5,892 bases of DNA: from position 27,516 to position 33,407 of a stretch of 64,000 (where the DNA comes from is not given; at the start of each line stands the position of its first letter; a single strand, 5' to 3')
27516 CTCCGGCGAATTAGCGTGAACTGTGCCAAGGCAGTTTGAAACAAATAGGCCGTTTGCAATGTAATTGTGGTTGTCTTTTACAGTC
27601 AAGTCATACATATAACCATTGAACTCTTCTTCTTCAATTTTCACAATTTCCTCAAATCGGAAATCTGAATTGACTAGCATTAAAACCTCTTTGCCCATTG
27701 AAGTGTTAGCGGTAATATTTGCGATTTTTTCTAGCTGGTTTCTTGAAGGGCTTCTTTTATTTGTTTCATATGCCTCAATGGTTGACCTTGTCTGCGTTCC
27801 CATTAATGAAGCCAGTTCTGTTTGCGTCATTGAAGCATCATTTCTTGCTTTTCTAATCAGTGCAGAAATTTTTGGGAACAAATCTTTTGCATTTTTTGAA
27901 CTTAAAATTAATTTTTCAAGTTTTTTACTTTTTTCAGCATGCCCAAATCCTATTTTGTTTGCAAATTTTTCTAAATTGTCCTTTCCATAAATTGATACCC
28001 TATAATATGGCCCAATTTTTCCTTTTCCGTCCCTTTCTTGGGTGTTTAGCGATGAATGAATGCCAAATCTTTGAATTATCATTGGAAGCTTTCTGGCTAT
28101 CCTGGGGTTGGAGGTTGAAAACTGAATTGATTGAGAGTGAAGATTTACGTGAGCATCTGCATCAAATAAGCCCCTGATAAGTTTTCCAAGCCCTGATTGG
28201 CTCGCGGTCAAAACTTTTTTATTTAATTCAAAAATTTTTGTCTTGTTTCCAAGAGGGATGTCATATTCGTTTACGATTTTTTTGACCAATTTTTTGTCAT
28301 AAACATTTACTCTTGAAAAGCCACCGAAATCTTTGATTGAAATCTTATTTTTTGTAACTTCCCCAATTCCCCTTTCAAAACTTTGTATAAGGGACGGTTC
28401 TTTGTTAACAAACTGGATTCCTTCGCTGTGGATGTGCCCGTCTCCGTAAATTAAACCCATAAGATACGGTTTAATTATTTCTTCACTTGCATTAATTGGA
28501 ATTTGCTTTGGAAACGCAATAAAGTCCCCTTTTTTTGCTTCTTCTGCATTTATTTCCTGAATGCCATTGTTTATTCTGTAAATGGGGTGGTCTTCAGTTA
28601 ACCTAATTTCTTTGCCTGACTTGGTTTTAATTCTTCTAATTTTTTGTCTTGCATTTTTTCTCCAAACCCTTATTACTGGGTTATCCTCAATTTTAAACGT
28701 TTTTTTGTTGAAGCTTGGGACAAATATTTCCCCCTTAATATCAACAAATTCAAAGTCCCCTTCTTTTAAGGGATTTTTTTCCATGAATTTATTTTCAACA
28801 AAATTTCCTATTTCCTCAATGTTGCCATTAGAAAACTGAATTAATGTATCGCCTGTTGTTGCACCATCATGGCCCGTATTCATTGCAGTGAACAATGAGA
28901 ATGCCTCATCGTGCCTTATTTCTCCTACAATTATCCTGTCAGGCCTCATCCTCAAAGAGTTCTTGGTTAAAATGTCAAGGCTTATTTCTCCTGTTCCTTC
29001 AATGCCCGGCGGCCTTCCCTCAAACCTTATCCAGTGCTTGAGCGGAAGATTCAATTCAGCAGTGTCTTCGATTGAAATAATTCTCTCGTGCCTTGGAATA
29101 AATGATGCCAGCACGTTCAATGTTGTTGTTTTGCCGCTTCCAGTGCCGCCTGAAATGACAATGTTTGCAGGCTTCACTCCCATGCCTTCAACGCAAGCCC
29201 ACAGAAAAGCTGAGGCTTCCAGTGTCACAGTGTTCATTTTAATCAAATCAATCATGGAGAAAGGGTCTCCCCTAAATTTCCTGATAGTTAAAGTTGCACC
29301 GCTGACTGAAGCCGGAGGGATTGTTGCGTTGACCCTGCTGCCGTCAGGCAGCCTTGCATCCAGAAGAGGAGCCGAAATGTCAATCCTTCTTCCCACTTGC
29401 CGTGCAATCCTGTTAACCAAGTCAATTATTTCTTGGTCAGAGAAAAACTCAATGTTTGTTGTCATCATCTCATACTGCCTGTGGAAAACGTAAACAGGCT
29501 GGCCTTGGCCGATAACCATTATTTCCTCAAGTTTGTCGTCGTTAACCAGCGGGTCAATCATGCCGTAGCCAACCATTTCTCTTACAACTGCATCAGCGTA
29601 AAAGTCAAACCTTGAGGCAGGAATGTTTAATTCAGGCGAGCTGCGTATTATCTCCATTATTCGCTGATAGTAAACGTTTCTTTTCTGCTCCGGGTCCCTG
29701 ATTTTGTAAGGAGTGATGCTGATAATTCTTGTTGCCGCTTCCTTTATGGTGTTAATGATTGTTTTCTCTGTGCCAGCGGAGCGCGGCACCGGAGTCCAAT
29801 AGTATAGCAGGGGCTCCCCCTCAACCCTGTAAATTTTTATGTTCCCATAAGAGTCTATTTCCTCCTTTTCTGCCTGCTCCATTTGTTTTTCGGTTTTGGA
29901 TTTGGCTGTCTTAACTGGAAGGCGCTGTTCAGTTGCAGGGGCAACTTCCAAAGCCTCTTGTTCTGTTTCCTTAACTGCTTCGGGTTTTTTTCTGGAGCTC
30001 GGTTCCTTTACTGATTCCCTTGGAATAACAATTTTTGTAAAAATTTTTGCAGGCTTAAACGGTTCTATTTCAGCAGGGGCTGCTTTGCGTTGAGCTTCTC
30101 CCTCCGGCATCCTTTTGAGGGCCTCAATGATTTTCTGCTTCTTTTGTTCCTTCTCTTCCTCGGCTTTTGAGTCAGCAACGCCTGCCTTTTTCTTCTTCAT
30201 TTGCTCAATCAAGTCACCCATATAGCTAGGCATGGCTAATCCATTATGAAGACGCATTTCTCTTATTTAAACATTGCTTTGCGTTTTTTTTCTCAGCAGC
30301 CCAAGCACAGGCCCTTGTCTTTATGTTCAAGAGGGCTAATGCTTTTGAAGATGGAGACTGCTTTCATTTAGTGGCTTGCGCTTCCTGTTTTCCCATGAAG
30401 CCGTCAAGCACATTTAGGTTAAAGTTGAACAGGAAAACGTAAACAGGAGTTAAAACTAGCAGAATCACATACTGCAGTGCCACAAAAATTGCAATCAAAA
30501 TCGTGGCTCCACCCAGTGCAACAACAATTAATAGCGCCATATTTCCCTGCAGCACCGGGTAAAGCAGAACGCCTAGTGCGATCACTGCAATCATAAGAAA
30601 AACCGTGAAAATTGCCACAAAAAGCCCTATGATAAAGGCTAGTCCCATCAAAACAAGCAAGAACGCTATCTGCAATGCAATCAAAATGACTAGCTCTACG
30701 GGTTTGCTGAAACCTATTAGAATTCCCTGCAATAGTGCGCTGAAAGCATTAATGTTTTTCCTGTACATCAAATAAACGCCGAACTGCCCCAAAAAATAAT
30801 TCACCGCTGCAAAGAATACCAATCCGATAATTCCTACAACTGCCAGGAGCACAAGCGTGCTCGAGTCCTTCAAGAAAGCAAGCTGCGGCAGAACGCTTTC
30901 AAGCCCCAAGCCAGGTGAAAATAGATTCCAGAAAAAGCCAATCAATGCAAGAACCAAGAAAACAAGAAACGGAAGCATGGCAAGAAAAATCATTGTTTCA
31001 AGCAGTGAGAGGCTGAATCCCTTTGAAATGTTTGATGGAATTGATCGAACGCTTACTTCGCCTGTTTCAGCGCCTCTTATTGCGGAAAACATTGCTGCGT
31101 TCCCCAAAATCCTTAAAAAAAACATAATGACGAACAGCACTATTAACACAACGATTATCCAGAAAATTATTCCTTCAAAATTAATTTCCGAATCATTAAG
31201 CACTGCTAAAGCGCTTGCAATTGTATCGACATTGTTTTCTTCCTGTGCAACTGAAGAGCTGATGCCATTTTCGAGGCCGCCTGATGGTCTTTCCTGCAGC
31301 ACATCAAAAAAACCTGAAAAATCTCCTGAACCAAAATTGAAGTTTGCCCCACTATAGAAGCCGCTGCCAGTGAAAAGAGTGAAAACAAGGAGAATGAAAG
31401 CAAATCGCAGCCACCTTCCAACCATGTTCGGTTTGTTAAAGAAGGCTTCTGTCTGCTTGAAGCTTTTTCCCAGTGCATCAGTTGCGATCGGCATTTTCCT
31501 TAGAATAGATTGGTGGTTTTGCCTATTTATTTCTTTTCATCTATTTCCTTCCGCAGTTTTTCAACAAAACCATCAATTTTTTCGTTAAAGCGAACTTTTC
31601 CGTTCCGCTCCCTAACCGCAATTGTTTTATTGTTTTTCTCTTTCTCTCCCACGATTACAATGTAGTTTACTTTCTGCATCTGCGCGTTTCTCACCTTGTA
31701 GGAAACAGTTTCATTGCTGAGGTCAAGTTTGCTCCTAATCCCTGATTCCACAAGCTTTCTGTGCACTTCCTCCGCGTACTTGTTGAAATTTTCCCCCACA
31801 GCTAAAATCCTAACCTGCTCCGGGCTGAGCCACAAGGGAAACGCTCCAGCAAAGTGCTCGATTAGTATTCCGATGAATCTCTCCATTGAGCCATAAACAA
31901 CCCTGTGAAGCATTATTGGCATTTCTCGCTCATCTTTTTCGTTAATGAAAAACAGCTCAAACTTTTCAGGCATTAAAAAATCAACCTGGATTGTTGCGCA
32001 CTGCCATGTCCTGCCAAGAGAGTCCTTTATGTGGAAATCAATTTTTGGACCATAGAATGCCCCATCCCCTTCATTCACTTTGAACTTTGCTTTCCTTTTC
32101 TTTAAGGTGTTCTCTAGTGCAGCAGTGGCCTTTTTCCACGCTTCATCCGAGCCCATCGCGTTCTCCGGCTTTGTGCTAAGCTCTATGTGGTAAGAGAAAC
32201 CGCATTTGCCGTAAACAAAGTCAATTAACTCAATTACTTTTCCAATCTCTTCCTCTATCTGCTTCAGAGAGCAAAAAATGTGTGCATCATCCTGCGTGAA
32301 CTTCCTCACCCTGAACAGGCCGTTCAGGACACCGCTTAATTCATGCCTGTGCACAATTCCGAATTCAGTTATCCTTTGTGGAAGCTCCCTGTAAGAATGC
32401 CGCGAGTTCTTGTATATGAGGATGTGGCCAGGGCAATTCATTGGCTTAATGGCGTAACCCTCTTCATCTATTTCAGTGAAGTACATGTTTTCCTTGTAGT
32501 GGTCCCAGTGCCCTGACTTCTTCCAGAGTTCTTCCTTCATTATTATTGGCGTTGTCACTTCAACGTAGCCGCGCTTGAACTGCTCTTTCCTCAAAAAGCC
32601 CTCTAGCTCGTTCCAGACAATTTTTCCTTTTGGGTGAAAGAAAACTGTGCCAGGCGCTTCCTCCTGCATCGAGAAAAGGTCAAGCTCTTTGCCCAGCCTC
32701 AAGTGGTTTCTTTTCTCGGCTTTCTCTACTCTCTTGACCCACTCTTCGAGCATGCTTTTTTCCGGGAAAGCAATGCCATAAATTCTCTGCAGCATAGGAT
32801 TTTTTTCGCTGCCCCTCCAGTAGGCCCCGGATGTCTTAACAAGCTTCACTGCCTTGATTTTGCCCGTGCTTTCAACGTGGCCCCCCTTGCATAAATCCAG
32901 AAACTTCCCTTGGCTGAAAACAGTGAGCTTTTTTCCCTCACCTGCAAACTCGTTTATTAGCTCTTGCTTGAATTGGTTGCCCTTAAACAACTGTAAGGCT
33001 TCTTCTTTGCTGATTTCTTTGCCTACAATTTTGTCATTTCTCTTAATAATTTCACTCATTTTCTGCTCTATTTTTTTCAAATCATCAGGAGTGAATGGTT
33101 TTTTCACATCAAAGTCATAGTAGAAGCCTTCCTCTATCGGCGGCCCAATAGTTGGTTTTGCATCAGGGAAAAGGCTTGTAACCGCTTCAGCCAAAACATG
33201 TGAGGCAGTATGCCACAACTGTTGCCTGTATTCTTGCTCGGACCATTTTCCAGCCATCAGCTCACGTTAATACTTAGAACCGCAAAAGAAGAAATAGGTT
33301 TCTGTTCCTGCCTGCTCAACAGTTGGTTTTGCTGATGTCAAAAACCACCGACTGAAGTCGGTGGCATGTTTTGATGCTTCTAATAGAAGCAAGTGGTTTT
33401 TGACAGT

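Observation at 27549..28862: Ala1-type (KlbA-like) intein with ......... homing endonuclease inside the pilus ATPase His-box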

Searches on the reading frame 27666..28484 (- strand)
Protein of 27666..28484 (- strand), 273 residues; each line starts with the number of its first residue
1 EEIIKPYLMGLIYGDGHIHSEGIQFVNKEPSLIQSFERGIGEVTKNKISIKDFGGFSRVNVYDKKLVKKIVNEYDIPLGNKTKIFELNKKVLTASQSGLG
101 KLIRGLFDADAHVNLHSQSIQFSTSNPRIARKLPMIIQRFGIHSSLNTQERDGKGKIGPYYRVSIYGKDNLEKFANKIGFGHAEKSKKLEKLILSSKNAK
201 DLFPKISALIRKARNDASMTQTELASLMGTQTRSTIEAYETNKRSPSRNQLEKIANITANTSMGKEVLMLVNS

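Call 60: search_solved_structures(query=window:27666-28484:-, max_evalue=0.1, show_alignments=3)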
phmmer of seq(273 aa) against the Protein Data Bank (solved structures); distinct sequences matched with E-value up to 0.1: 4.
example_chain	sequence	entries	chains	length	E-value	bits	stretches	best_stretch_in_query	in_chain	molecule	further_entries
7qsu_A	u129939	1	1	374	0.00022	24.5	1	57-176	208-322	V-ATPase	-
7qss_A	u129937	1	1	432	0.00029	24.1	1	57-176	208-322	V-type ATP synthase alpha chain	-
8tac_A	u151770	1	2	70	0.0037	20.5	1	205-258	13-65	DBP48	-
1dq3_A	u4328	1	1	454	0.049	16.8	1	90-199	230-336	ENDONUCLEASE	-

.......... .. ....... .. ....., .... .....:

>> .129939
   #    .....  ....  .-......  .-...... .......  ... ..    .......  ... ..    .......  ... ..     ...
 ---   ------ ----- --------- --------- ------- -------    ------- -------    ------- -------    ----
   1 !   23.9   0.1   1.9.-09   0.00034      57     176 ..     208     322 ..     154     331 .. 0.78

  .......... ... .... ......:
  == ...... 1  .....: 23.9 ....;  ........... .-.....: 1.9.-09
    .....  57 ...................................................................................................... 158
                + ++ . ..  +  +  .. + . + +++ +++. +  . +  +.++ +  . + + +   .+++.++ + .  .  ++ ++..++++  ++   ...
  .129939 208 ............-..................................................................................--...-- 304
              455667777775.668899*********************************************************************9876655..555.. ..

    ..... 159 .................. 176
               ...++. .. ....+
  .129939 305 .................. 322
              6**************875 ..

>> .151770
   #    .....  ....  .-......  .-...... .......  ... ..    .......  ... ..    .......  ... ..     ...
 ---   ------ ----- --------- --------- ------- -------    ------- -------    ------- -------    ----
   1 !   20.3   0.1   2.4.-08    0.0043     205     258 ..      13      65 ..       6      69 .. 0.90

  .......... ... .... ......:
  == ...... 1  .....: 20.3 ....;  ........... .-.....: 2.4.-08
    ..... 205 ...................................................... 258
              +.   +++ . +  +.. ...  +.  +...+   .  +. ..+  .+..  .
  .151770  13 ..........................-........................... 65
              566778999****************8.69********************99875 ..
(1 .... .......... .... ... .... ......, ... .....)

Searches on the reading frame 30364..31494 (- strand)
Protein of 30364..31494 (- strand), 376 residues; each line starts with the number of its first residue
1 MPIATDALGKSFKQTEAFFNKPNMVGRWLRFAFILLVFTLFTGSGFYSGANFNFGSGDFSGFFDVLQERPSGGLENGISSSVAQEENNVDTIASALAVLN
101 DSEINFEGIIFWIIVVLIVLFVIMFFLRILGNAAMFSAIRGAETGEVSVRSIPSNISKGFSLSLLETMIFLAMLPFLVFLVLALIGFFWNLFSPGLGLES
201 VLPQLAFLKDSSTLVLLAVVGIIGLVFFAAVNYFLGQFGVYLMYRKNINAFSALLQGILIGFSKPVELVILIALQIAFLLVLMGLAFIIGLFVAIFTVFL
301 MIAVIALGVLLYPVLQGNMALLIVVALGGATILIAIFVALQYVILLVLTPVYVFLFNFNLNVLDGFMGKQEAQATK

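Call 20: search_protein_families(library=pfam, proteins=[window:30364-31494:-], max_evalue=0.001)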
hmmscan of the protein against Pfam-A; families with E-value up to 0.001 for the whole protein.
window:30364-31494:- (376 aa): 1 family
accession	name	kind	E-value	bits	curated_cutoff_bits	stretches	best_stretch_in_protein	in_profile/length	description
PF24400.1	DUF7544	-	5.4e-19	69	27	1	4-366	3-295/302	Family of unknown function (DUF7544)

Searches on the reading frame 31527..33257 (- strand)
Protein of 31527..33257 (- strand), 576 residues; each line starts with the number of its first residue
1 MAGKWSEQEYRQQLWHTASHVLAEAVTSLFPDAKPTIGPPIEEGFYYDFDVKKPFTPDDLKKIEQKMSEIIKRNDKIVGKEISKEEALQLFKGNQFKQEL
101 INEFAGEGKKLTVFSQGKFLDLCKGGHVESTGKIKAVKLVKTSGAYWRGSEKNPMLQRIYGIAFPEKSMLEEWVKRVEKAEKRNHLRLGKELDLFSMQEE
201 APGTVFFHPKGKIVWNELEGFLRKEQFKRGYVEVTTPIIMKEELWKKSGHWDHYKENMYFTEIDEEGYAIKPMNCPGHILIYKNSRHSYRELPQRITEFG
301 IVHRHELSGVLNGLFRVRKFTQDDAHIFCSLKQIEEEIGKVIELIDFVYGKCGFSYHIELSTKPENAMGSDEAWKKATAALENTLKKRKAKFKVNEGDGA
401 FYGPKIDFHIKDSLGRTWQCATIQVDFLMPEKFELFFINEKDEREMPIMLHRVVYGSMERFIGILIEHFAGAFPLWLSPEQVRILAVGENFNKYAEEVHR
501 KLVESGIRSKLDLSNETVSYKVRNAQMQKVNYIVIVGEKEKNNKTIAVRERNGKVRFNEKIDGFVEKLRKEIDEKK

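Call 20: search_protein_families(library=pfam, proteins=[window:31527-33257:-], max_evalue=0.001)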
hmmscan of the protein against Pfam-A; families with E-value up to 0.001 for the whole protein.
window:31527-33257:- (576 aa): 3 families
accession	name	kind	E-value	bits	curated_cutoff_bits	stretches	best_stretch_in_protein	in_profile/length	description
PF00587.30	tRNA-synt_2b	-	1.3e-46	159.3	29.3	1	260-469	2-179/179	tRNA synthetase class II core domain (G, H, P, S and T)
PF03129.25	HGTP_anticodon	-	5.1e-20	71.9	21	1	481-570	1-93/94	Anticodon binding domain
PF07973.19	tRNA_SAD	-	9.7e-14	51.5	24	1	112-160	2-44/44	Threonyl and Alanyl tRNA synthetase second additional domain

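Call 52: find_encoding_contigs(protein=window:31530-33257:-, flank=2000, max_places=3)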
Protein window:31530-33257:- (576 aa): 23 contigs read that carry it; 3 places shown.
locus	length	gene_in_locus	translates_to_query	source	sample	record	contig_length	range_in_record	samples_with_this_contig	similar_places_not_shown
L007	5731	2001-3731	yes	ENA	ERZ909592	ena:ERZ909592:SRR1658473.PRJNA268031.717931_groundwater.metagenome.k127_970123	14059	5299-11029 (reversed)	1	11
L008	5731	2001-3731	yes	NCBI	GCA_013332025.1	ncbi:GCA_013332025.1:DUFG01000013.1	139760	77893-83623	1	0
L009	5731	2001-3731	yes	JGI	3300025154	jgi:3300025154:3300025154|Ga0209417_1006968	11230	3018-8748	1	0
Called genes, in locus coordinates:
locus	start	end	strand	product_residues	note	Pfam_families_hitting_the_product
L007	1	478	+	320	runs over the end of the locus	PF03215:Rad17 (faint), PF05496:RuvB_N (weak), PF00004:AAA, PF13177:DNA_pol3_delta2, PF21960:RCF1-5-like_lid (weak), PF25361:AAA_lid_RFC1 (weak), PF08542:Rep_fac_C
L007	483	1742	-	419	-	PF04894:Nre_N, PF04895:Nre_C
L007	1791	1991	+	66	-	-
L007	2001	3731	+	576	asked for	PF07973:tRNA_SAD, PF00587:tRNA-synt_2b, PF03129:HGTP_anticodon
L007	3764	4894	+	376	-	PF24400:DUF7544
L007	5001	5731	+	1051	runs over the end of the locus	PF00437:T2SSE, PF14890:Intein_splicing, PF14528:LAGLIDADG_3, PF01381:HTH_3, PF12844:HTH_19 (faint)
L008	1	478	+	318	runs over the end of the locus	PF03215:Rad17 (faint), PF05496:RuvB_N (weak), PF00004:AAA, PF13177:DNA_pol3_delta2, PF21960:RCF1-5-like_lid (weak), PF25361:AAA_lid_RFC1 (weak), PF08542:Rep_fac_C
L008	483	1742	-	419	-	PF04894:Nre_N, PF04895:Nre_C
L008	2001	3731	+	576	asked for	PF07973:tRNA_SAD, PF00587:tRNA-synt_2b, PF03129:HGTP_anticodon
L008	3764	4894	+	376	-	PF24400:DUF7544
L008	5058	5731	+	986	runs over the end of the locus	-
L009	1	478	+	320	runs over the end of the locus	PF03215:Rad17 (faint), PF05496:RuvB_N (weak), PF00004:AAA, PF13177:DNA_pol3_delta2, PF21960:RCF1-5-like_lid (weak), PF25361:AAA_lid_RFC1 (weak), PF08542:Rep_fac_C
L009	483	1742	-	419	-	PF04894:Nre_N, PF04895:Nre_C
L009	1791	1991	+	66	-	-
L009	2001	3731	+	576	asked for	PF07973:tRNA_SAD, PF00587:tRNA-synt_2b, PF03129:HGTP_anticodon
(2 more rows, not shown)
